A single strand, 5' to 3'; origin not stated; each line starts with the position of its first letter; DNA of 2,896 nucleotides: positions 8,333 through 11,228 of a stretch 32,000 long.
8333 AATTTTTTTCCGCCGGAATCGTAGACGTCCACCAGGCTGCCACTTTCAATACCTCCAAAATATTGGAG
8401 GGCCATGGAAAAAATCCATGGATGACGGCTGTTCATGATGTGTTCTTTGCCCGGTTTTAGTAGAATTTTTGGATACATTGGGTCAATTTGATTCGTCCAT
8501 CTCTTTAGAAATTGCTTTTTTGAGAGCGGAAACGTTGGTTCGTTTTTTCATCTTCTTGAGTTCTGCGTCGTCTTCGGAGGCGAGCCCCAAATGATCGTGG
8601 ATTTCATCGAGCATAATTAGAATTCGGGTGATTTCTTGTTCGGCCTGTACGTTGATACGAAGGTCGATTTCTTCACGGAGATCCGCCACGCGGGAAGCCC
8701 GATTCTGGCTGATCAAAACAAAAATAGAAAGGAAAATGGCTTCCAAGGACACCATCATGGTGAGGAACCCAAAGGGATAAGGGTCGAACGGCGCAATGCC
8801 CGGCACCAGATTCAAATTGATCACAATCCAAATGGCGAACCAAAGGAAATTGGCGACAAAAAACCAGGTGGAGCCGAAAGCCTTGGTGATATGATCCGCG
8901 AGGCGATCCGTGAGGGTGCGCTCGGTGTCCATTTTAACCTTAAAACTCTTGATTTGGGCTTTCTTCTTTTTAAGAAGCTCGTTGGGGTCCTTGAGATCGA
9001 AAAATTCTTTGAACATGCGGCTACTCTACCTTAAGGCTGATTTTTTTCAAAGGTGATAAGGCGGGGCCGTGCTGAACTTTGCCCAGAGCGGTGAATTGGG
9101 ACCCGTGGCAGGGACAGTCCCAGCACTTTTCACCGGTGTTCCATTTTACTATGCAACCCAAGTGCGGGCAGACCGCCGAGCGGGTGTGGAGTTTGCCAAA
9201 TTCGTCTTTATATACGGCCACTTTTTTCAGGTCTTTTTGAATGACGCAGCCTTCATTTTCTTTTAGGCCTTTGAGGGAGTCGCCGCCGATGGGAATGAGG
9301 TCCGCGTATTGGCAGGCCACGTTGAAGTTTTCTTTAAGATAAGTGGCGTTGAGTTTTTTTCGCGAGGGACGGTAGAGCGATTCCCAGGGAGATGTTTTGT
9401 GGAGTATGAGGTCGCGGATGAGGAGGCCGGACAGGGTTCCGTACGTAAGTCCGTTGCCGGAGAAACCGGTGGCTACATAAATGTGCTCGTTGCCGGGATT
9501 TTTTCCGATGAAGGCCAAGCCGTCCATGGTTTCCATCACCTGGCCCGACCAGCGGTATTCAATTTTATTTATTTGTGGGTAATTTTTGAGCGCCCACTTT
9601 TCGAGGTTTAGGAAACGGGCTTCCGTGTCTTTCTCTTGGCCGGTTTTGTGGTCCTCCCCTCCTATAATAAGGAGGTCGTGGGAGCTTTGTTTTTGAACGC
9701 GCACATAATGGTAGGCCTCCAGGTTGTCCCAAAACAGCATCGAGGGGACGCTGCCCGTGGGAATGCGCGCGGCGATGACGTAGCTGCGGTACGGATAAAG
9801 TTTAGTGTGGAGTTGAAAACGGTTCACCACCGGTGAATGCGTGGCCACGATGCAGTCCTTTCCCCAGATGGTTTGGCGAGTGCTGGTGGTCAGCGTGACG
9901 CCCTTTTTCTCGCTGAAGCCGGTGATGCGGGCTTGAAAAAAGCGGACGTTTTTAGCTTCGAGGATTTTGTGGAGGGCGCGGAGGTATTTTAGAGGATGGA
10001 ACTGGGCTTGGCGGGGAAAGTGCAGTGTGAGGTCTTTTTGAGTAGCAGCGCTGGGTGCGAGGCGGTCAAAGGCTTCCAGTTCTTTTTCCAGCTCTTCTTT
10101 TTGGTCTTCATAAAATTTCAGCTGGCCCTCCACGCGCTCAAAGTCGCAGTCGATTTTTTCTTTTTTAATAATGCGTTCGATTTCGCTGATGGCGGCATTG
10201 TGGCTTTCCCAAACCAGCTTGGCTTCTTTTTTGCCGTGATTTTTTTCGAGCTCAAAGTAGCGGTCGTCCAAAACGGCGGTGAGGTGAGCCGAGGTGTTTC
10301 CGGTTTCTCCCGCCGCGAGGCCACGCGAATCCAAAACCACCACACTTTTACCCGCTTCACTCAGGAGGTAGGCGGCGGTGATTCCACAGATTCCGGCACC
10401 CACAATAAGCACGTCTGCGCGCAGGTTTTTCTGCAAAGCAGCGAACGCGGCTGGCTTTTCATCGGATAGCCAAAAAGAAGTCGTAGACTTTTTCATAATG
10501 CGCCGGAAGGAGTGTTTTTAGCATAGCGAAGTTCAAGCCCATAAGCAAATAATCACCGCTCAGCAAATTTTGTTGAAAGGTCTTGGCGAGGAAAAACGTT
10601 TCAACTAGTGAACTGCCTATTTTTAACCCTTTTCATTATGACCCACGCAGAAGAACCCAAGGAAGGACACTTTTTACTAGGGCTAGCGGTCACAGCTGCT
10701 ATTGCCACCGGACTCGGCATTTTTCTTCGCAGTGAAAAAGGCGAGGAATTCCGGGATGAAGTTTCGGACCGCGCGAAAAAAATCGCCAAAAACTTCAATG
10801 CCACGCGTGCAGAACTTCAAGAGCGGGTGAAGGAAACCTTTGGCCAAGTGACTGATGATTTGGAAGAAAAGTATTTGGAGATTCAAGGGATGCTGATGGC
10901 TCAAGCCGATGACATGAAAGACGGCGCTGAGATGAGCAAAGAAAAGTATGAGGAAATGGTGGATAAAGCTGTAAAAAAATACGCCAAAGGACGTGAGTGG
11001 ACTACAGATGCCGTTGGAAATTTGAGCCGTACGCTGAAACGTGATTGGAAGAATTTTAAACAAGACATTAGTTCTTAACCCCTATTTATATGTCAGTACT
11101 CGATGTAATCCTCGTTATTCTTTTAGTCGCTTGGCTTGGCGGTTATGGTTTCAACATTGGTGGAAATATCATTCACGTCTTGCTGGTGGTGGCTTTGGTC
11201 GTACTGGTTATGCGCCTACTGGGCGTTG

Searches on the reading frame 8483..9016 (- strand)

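Call 32: search_protein_families(library=pfam, proteins=[window:8483-9016:-], max_evalue=0.001)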
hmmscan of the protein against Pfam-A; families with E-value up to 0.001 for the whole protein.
window:8483-9016:- (177 aa): 1 family
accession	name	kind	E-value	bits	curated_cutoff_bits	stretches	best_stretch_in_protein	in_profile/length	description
PF06210.16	DUF1003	-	6.3e-29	100.6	27.4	1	47-146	1-99/103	Protein of unknown function (DUF1003)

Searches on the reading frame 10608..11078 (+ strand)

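Call 32: search_protein_families(library=pfam, proteins=[window:10608-11078:+], max_evalue=0.001)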
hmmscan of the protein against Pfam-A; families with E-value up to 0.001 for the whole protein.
window:10608-11078:+ (156 aa): 2 families
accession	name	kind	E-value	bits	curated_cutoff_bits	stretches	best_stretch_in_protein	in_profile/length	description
PF12732.12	YtxH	-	5e-11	43.3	37.5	1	23-85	1-70/71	YtxH-like protein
PF01442.23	Apolipoprotein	-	1.2e-05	25.5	90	1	44-152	67-172/190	Apolipoprotein A1/A4/E domain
